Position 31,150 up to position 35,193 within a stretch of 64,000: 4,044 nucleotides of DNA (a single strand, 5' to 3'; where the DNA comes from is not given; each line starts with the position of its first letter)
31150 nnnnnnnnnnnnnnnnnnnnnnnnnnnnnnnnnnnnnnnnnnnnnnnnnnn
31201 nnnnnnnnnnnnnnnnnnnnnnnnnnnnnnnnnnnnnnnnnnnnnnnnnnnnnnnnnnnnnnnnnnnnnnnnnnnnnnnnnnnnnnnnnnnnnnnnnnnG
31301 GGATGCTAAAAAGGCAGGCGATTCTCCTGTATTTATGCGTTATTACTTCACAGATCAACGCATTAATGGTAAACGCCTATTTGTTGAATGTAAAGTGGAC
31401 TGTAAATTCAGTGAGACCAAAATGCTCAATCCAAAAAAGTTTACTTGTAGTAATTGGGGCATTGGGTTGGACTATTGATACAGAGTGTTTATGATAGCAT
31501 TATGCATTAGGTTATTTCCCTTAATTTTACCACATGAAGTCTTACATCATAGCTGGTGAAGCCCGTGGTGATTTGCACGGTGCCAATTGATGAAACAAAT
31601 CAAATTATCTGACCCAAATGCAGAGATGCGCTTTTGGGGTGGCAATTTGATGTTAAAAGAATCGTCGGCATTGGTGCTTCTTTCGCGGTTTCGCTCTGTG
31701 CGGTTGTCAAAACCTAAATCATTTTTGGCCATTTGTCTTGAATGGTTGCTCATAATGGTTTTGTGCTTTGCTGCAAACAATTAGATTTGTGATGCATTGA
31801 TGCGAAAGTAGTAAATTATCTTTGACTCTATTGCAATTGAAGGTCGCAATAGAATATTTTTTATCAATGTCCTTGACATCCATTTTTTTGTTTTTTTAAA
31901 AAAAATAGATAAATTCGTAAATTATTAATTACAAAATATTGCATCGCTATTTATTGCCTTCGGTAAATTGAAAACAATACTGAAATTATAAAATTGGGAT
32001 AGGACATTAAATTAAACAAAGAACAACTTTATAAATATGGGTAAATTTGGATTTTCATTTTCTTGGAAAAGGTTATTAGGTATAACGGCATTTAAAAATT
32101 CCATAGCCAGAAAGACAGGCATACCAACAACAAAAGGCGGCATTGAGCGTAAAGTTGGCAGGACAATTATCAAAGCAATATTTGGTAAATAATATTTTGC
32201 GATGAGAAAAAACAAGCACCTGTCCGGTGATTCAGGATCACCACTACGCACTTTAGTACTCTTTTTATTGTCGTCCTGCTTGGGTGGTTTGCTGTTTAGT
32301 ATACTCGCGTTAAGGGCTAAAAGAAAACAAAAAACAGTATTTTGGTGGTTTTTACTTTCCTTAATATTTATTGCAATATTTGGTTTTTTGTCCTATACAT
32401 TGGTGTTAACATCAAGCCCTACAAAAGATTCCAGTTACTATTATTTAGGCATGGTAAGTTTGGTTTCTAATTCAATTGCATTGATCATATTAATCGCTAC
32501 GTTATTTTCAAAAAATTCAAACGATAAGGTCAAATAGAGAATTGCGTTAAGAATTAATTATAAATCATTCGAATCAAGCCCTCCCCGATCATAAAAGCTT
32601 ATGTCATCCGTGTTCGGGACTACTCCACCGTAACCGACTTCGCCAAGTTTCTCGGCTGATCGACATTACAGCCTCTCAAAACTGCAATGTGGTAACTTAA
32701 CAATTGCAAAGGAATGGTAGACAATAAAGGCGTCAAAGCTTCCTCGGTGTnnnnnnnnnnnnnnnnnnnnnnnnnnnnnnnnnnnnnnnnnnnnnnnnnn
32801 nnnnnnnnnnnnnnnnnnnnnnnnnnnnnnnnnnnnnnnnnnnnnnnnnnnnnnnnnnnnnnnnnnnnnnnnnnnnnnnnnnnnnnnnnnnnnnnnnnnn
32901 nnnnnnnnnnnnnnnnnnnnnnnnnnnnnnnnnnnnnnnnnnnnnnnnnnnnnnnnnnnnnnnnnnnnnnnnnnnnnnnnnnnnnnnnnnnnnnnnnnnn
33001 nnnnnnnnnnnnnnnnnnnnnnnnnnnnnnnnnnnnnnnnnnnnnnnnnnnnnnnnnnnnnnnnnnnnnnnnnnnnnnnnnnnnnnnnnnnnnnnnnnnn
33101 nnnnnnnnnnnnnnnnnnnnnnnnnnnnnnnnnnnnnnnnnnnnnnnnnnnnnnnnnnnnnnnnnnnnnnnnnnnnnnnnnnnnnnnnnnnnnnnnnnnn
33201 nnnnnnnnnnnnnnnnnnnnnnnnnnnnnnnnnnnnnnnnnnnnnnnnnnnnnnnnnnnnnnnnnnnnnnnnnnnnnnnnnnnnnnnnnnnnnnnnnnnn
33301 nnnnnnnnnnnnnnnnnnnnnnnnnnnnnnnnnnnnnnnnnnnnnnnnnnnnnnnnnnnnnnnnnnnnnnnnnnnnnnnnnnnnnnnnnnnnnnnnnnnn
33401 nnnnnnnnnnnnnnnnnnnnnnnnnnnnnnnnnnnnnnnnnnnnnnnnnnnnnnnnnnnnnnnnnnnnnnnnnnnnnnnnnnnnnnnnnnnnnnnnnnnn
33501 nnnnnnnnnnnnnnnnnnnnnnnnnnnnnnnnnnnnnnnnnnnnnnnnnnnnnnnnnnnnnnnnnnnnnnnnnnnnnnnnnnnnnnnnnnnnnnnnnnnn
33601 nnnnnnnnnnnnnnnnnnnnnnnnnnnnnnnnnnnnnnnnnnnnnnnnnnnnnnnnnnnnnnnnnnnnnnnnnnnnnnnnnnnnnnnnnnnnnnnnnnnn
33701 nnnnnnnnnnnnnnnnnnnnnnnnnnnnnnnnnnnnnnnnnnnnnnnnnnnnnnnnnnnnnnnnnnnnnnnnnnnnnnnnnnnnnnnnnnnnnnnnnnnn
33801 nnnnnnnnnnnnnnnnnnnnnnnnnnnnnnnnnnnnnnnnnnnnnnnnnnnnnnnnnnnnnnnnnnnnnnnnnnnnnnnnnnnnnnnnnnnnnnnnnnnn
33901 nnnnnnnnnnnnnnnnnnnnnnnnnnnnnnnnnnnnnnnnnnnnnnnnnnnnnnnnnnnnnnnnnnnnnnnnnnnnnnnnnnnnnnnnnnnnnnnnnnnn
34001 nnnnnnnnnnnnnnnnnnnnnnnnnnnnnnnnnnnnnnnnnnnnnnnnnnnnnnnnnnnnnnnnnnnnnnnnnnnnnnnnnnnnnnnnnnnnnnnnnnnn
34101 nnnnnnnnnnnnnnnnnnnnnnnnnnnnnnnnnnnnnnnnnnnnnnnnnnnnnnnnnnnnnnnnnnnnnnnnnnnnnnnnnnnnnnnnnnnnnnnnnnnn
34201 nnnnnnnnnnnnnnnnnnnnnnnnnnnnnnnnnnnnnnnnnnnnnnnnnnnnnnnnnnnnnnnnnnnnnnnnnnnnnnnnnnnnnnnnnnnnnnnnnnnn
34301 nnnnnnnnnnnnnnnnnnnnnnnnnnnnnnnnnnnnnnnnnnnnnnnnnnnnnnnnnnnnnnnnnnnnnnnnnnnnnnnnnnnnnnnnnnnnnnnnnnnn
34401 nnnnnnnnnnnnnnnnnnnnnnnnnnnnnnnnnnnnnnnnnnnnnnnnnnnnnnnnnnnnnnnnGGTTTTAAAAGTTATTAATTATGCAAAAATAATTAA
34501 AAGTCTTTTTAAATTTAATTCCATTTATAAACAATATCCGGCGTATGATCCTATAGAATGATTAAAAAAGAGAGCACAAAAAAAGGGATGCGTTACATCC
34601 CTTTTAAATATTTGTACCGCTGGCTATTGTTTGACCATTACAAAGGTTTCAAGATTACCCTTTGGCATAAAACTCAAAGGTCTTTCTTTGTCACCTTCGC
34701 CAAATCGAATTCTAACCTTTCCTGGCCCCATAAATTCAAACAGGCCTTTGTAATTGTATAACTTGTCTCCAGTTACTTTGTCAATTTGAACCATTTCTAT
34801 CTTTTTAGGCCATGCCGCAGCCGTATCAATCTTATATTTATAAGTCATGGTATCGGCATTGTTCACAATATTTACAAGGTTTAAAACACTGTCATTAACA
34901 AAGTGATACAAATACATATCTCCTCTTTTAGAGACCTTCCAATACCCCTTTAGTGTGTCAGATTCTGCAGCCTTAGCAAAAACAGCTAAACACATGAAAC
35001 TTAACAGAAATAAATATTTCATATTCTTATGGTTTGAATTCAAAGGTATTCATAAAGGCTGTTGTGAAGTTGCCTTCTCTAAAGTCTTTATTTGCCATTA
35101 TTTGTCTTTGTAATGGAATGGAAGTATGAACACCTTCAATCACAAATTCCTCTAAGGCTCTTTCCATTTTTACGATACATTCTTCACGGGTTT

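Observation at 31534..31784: lpxB pseudogene remnant detached from the lpxA/C/D operon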

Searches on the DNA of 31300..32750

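Call 59: search_rna_families(source=window, start=31300, end=32750, threshold=evalue, max_evalue=1)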
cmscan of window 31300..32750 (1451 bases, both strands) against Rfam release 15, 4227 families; matches with E-value up to 1: 1.
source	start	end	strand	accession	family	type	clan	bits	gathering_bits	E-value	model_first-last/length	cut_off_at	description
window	31477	31615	+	RF02456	Diantho_3_UTR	Cis-reg;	-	16.2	100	0.36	1-205/205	no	Dianthovirus RNA2 3'UTR stem loops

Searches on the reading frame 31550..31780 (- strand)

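Call 5: search_protein_families(library=pfam, max_evalue=1, proteins=[window:31550-31780:-])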
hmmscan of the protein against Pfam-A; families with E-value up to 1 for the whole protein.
seq(77 aa): 1 family
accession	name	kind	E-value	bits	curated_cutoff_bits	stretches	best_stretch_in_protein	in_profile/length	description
PF15419.11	LNP1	-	0.013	16.6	27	1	5-54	60-109/167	Leukemia NUP98 fusion partner 1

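Call 6: search_protein_families(library=ncbifam, max_evalue=1, proteins=[window:31550-31780:-])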
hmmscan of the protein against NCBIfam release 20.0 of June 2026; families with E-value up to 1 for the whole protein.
seq(77 aa): 0 families

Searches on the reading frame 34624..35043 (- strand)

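Call 5: search_protein_families(library=pfam, max_evalue=1, proteins=[window:34624-35043:-])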
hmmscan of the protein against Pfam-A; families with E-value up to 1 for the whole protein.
window:34624-35043:- (139 aa): 0 families

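Call 6: search_protein_families(library=ncbifam, max_evalue=1, proteins=[window:34624-35043:-])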
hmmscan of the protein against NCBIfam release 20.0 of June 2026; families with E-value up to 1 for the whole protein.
window:34624-35043:- (139 aa): 1 family
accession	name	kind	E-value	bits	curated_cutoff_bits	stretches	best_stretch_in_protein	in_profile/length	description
TIGR03067.1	Planc_TIGR03067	domain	3.3e-06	27.3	40.15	1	27-125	3-106/107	TIGR03067 domain-containing protein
